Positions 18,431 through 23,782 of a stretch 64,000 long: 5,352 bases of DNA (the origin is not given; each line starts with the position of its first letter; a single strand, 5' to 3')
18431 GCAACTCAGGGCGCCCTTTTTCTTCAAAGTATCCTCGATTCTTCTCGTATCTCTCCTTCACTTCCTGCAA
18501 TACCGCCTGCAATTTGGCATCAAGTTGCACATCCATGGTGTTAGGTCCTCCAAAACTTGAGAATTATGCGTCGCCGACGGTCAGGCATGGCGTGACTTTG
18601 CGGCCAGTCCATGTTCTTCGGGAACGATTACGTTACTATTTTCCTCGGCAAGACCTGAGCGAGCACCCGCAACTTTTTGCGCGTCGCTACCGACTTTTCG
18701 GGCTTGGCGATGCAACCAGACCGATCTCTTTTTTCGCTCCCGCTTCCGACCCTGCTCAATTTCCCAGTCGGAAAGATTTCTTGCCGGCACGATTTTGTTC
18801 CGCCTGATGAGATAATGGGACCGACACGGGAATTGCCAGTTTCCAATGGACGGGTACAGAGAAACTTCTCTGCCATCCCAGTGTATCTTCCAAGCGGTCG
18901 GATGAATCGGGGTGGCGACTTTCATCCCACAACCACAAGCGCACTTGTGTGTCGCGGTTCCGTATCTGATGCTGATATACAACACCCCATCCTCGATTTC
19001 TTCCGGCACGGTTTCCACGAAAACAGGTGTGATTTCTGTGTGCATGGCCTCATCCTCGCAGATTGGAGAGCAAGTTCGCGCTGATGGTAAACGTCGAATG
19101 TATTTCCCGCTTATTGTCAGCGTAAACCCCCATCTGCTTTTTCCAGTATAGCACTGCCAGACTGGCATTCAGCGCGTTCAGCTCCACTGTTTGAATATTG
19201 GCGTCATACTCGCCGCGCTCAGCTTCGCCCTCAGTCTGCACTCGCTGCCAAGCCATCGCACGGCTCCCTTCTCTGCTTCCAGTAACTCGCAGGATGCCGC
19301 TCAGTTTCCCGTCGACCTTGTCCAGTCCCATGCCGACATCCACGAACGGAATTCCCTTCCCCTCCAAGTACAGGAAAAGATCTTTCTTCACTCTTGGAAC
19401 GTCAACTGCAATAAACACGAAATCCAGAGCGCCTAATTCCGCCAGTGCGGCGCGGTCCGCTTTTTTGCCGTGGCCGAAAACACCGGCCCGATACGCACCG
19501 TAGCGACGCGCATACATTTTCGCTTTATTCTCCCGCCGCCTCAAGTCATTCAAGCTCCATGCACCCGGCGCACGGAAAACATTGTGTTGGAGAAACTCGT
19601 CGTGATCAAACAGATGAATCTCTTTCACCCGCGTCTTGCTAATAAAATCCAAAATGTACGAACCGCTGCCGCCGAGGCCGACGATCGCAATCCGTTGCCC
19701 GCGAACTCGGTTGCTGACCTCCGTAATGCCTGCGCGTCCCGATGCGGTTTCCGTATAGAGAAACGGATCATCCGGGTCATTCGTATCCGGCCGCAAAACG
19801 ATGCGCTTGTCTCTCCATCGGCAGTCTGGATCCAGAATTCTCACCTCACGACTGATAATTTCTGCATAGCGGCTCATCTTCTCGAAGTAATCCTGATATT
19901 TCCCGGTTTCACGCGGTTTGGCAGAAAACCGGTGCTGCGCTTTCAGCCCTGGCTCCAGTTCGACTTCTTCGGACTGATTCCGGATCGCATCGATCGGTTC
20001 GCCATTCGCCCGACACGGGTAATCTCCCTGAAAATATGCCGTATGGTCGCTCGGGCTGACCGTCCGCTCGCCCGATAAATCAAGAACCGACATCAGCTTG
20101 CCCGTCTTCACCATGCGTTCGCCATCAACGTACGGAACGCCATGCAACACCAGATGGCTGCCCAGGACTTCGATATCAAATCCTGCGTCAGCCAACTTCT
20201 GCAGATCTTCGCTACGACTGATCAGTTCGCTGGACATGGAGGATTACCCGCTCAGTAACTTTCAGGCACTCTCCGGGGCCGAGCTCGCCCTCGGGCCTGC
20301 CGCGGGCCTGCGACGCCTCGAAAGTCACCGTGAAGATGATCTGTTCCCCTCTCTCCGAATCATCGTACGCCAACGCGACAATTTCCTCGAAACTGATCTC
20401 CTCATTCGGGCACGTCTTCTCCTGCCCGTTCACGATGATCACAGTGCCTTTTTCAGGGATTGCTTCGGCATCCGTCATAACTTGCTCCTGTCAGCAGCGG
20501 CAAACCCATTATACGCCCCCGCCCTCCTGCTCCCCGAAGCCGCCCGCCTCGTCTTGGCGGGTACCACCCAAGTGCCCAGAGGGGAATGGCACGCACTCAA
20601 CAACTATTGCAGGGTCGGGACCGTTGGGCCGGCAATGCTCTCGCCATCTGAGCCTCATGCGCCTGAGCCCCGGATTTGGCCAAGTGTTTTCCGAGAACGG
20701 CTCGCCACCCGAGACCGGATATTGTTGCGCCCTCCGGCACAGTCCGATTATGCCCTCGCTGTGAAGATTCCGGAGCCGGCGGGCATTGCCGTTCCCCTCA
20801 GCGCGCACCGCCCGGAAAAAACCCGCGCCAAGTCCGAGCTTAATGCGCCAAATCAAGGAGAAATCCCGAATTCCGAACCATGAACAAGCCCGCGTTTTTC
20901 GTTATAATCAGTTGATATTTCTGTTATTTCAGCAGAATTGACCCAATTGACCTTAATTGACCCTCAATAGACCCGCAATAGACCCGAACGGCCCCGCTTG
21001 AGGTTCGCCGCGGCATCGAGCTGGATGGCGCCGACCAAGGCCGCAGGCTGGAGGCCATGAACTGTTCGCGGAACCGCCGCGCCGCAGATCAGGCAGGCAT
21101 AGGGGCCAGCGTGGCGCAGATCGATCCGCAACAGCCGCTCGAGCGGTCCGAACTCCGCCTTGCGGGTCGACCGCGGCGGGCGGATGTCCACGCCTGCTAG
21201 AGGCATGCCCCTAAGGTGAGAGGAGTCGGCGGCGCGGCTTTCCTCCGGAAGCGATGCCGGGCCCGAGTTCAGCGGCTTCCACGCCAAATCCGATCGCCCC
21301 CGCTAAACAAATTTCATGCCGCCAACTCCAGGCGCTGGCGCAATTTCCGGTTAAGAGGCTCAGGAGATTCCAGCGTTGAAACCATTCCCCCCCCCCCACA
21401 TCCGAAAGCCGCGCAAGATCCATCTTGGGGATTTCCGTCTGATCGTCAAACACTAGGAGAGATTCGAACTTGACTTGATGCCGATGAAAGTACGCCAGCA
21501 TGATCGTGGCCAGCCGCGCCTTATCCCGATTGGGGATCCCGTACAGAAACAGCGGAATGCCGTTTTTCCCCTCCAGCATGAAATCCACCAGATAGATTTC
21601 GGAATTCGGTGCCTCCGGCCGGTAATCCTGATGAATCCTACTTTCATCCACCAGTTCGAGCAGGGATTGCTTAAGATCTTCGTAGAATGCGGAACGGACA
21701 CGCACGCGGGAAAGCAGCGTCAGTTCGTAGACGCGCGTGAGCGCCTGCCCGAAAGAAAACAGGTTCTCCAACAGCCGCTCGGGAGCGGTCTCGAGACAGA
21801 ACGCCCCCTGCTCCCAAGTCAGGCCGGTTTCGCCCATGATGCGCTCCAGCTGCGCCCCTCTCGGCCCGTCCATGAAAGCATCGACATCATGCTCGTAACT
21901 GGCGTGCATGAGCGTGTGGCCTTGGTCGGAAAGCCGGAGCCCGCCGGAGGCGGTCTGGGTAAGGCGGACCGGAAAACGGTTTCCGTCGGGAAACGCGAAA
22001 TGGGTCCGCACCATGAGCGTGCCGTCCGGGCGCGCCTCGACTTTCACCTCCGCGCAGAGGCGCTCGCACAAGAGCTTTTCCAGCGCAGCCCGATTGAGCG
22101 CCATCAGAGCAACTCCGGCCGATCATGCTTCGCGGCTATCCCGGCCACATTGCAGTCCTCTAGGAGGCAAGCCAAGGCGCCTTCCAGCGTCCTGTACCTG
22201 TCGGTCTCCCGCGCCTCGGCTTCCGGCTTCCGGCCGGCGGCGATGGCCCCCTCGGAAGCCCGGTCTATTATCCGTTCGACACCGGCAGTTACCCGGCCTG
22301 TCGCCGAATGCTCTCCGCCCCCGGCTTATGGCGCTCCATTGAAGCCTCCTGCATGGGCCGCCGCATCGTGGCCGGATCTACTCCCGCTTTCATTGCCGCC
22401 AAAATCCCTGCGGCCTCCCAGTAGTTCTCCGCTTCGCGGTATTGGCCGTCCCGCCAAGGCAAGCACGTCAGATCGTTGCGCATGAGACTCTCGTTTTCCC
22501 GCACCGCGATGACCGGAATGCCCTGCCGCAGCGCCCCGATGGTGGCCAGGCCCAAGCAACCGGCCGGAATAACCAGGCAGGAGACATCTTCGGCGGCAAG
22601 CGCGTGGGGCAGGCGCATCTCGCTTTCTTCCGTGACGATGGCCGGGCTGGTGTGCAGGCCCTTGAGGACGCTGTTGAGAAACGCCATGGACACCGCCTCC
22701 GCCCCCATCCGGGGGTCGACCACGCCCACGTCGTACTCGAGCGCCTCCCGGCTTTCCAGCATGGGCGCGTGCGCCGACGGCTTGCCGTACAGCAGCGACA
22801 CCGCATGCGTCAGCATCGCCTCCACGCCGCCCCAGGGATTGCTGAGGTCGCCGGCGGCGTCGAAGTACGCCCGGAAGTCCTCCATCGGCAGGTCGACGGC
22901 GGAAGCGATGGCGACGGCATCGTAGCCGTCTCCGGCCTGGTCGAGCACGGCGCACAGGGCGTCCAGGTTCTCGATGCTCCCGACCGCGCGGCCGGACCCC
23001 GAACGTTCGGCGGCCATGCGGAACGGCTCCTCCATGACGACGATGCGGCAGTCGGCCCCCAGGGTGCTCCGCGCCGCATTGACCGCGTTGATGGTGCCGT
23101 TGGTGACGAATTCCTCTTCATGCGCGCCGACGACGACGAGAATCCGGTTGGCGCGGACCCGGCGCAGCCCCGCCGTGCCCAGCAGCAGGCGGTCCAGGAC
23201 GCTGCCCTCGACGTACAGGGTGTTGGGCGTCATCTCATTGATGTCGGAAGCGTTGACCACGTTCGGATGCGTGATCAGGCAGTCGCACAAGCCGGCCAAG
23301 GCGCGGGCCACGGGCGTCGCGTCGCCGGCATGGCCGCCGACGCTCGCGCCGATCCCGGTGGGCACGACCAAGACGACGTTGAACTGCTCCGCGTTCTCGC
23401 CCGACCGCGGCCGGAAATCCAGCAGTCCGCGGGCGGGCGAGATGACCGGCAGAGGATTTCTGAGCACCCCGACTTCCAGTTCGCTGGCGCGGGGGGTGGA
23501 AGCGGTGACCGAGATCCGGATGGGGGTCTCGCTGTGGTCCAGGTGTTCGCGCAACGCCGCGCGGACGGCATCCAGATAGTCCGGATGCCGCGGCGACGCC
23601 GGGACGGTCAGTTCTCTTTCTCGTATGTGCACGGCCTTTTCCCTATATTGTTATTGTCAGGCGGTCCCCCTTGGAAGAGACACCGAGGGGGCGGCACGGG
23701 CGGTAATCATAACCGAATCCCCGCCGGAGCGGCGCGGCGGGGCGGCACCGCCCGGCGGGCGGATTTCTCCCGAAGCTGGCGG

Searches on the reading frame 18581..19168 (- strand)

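Call 29: search_protein_families(library=pfam, proteins=[window:18581-19168:-], max_evalue=0.001)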
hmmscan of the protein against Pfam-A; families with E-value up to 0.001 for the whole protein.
window:18581-19168:- (195 aa): 1 family
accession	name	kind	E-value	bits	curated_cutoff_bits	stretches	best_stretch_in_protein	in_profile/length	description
PF20137.4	DUF6527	-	8.6e-23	80.5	23.6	1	71-127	2-61/63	Family of unknown function (DUF6527)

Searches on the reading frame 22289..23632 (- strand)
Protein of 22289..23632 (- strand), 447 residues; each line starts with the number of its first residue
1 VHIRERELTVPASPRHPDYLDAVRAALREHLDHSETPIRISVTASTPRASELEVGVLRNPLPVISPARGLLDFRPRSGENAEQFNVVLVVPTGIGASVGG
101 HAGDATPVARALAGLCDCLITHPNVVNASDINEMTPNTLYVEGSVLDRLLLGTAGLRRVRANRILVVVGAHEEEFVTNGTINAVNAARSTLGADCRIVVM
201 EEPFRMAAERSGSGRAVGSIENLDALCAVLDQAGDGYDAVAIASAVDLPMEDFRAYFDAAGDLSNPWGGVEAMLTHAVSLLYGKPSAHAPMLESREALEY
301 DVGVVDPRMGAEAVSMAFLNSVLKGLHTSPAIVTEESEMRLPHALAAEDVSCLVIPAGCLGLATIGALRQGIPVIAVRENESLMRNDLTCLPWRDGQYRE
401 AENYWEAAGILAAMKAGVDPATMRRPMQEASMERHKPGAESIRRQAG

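Call 95: search_protein_families(library=pfam, proteins=[window:22289-23632:-], max_evalue=0.001)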
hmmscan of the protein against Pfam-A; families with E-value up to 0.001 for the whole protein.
window:22289-23632:- (447 aa): 1 family
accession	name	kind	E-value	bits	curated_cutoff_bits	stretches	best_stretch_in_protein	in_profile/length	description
PF11805.13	DUF3326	-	1.6e-90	304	25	1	86-423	2-336/337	Protein of unknown function (DUF3326)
